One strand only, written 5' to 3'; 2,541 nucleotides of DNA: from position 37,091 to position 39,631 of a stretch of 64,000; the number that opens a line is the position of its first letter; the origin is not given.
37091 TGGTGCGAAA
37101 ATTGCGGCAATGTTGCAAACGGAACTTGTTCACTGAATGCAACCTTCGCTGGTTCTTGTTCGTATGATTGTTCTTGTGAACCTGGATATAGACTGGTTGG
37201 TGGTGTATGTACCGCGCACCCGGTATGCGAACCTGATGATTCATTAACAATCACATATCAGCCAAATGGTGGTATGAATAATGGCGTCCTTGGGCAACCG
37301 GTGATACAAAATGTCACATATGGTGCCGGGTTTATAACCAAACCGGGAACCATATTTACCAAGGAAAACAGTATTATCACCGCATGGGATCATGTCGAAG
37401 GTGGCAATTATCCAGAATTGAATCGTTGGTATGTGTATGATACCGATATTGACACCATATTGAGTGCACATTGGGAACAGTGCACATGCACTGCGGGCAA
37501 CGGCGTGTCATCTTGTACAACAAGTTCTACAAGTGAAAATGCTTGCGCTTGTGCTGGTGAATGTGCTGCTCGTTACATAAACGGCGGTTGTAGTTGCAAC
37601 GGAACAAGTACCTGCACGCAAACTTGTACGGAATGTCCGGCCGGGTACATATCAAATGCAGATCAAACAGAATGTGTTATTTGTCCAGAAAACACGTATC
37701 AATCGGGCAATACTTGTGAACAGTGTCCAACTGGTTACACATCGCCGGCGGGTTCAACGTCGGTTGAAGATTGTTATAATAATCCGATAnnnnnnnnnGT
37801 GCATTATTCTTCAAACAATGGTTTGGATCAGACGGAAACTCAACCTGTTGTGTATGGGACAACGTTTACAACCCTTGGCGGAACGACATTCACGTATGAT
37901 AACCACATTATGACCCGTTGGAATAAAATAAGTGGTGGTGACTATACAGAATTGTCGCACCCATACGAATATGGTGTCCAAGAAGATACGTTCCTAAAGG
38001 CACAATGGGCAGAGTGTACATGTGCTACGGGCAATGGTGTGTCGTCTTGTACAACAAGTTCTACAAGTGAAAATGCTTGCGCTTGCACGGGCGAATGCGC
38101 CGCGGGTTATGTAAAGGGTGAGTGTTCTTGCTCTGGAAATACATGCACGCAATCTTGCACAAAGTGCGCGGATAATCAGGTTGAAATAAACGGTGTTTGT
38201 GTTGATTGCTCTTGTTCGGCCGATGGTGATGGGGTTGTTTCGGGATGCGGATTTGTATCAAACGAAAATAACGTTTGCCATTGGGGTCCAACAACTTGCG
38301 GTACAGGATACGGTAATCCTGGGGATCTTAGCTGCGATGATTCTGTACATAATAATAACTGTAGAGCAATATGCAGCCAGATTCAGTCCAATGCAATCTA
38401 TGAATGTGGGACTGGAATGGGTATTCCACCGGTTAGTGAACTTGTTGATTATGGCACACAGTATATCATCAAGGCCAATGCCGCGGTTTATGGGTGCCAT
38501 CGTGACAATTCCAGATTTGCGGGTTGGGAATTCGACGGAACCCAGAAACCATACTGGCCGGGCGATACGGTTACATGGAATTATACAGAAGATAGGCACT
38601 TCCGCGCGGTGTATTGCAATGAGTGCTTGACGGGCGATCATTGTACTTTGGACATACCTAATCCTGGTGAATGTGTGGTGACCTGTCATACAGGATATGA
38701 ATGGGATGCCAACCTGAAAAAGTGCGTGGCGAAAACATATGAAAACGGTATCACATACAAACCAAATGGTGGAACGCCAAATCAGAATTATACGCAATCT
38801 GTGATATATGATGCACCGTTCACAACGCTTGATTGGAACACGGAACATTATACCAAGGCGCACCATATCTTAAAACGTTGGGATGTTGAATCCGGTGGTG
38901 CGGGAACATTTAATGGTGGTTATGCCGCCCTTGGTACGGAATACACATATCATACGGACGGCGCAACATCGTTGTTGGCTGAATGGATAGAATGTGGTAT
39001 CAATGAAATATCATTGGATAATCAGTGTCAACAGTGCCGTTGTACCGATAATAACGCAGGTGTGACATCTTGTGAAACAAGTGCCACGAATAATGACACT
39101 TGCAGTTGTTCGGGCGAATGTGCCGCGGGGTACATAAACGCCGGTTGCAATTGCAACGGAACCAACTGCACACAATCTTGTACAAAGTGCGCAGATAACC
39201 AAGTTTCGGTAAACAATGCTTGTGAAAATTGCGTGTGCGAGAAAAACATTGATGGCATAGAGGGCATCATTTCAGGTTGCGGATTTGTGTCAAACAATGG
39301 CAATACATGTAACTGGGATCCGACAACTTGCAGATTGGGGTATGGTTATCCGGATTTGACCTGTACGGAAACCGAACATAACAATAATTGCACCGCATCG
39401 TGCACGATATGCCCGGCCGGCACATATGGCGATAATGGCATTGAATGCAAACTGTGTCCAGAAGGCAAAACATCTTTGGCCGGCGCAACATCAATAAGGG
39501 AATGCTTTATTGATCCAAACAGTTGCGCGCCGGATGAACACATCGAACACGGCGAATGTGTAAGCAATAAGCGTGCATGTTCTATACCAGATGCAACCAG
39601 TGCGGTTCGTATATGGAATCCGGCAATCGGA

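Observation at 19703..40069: Uninterrupted 20.4-kb gene for a 6788-aa secreted Cys-rich mosaic protein in a small diderm genome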

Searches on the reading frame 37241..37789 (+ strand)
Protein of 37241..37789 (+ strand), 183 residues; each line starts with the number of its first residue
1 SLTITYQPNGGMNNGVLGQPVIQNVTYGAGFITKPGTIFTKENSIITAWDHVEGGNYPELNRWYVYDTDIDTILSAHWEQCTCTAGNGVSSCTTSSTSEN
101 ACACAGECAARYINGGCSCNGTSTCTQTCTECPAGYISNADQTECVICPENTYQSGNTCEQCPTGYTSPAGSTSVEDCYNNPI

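Call 67: predict_structure(alignment_id=A4)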
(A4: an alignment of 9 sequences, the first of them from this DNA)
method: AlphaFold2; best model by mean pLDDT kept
length: 183 residues; sequences in the alignment: 9
mean_pLDDT: 88.8   pTM: 0.67
mean pLDDT of the five models: 88.8, 86.7, 69.4, 68.8, 66.5
residues with pLDDT >= 90: 100; 70-90: 77; 50-70: 6; < 50: 0
segments of 3 or more residues with pLDDT < 50: none
pLDDT, mean of each block of 10 residues (from residue 1): 88 88 89 90 90 71 85 89 89 88 90 90 88 93 94 93 94 94 69
secondary structure, 60 per line:
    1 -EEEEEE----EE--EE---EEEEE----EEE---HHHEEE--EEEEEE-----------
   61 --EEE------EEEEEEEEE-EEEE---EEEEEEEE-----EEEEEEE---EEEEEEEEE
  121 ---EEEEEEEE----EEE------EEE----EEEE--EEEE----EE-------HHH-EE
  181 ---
elements in order: E2-7 E21-25 E30-32 E39-41 E44-49 E63-65 E72-80 E82-85 E89-96 E102-108 E112-120 E124-131 E136-138 E145-147 E152-155 E158-161

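Call 69: fold_search(model_id=the predicted structure, library=pdb)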
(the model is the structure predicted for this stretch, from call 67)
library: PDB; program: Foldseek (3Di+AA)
matches with E <= 10: 251; with E <= 0.001: 0
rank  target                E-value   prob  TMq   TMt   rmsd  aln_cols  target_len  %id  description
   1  8wa2_C                1.8e-02  0.89  0.27  0.05  12.4       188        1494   20  cryo-EM structure of native mastigonemes isolated from Chlamydomonas reinhardtii at 3.0 angstrom resolution (released 2024-04-10)
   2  7n4y_A                2.5e-02  0.99  0.29  0.03  14.5       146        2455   16  The structure of bovine thyroglobulin with iodinated tyrosines (released 2021-11-10)
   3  8wa2_F                4.2e-02  0.75  0.26  0.05  12.4       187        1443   21  cryo-EM structure of native mastigonemes isolated from Chlamydomonas reinhardtii at 3.0 angstrom resolution (released 2024-04-10)
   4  8wa2_E                5.4e-02  0.72  0.31  0.06  10.9       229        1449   15  cryo-EM structure of native mastigonemes isolated from Chlamydomonas reinhardtii at 3.0 angstrom resolution (released 2024-04-10)
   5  8trv_A                1.5e-01  0.30  0.25  0.17  14.0       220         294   17  Structure of the EphA2 LBDCRD bound to FabS1C_C1 (released 2024-07-17)
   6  8tv1_C                1.8e-01  0.16  0.13  0.09  11.8       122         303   15  Structure of the EphA2 LBDCRD bound to FabS1C_L1 (released 2024-06-26)
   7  2y5p_C                2.4e-01  0.99  0.30  0.69   4.0        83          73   22  B-repeat of Listeria monocytogenes InlB (internalin B) (released 2011-02-23)
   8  8trs_D                2.5e-01  0.66  0.24  0.31   9.5       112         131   20  Structure of the EphA2 CRD bound to FabS1CE_C1, trigonal form (released 2023-11-22)
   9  3fl7                  2.8e-01  0.28  0.25  0.11  13.0       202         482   15  Crystal structure of the human ephrin A2 ectodomain (released 2009-01-27)
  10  9opz_A                3.1e-01  0.51  0.14  0.07   8.1        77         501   21  Structure of the sweet receptor bound to sucralose in the compact state, extracellular domain (released 2025-08-27)
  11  7p3i_A                3.1e-01  0.21  0.24  0.25  10.7       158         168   16  Crystal structure of human CD40/TNFRSF5 in complex with the anti-CD40 DARPin protein (released 2022-04-06)
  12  5dmj_F                3.3e-01  0.18  0.21  0.22  13.2       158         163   17  Structure of the extracellular domain of the CD40 in complex with 3H56-5 DAB (released 2016-06-01)
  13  5ihl_A                3.3e-01  0.07  0.14  0.15  15.0       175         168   17  STRUCTURE OF THE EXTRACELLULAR DOMAIN OF THE CD40 IN COMPLEX WITH 3H56-5 DAB (released 2016-06-01)
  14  2y5p_A                3.5e-01  0.97  0.30  0.68   4.0        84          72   21  B-repeat of Listeria monocytogenes InlB (internalin B) (released 2011-02-23)
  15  8trt_E                3.6e-01  0.66  0.25  0.34  10.1       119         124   20  Structure of the EphA2 CRD bound to FabS1CE_C1, monoclinic form (released 2023-11-22)
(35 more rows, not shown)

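Call 77: search_solved_structures(query=A4, max_evalue=1)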
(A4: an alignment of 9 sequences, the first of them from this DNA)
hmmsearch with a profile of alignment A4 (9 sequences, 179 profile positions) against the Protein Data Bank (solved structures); distinct sequences matched with E-value up to 1: 19.
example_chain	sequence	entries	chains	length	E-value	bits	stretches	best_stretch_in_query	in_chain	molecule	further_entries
9vqm_B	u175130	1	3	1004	0.0002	24.4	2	56-175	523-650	Endosome/lysosome-associated apoptosis and autophagy regulator 1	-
9vqm_A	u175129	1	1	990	0.00028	23.9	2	56-175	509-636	Endosome/lysosome-associated apoptosis and autophagy regulator 1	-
9vql_A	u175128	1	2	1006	0.00079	22.5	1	56-175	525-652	Endosome/lysosome-associated apoptosis and autophagy regulator 1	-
7dd5_A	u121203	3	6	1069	0.051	16.6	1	100-155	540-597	Calcium-Sensing Receptor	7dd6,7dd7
8ji0_A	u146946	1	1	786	0.075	16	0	9-54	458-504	Maltose/maltodextrin-binding periplasmic protein,Hemorrhagic toxin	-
5k5t_A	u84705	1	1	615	0.17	14.9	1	100-154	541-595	Extracellular calcium-sensing receptor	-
5k5s_A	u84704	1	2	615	0.17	14.9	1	100-154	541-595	Extracellular calcium-sensing receptor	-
7e6t_B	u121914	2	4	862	0.28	14.2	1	100-154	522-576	Extracellular calcium-sensing receptor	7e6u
7sil_A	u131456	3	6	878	0.29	14.1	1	100-154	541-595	Isoform 1 of Extracellular calcium-sensing receptor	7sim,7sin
8szh_A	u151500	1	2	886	0.29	14.1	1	100-154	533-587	Extracellular calcium-sensing receptor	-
8szi_A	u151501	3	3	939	0.29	14.1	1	100-154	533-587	Extracellular calcium-sensing receptor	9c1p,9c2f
7m3e_A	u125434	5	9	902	0.3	14.1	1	100-154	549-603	Extracellular calcium-sensing receptor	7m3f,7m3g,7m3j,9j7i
8wpg_B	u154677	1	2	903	0.3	14.1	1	100-154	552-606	Extracellular calcium-sensing receptor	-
9asb_Q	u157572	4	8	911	0.3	14.1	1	100-154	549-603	Isoform 1 of Extracellular calcium-sensing receptor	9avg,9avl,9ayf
9axf_R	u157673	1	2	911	0.3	14.1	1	100-154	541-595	Extracellular calcium-sensing receptor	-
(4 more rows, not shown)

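Call 91: search_protein_families(library=ncbifam, proteins=[window:37241-37789:+], max_evalue=0.1)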
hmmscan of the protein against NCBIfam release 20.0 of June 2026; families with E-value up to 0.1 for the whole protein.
window:37241-37789:+ (183 aa): 0 families

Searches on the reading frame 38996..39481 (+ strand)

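Call 83: search_protein_families(library=pfam, proteins=[window:38996-39481:+], max_evalue=0.01)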
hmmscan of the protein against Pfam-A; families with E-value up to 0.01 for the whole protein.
window:38996-39481:+ (162 aa): 1 family
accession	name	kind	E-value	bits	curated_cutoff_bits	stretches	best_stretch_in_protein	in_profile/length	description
PF23091.2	TNFR_ELAPOR1_6th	-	0.003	17.9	33.2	1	130-157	8-35/41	ELAPOR1-like, TNF receptor-like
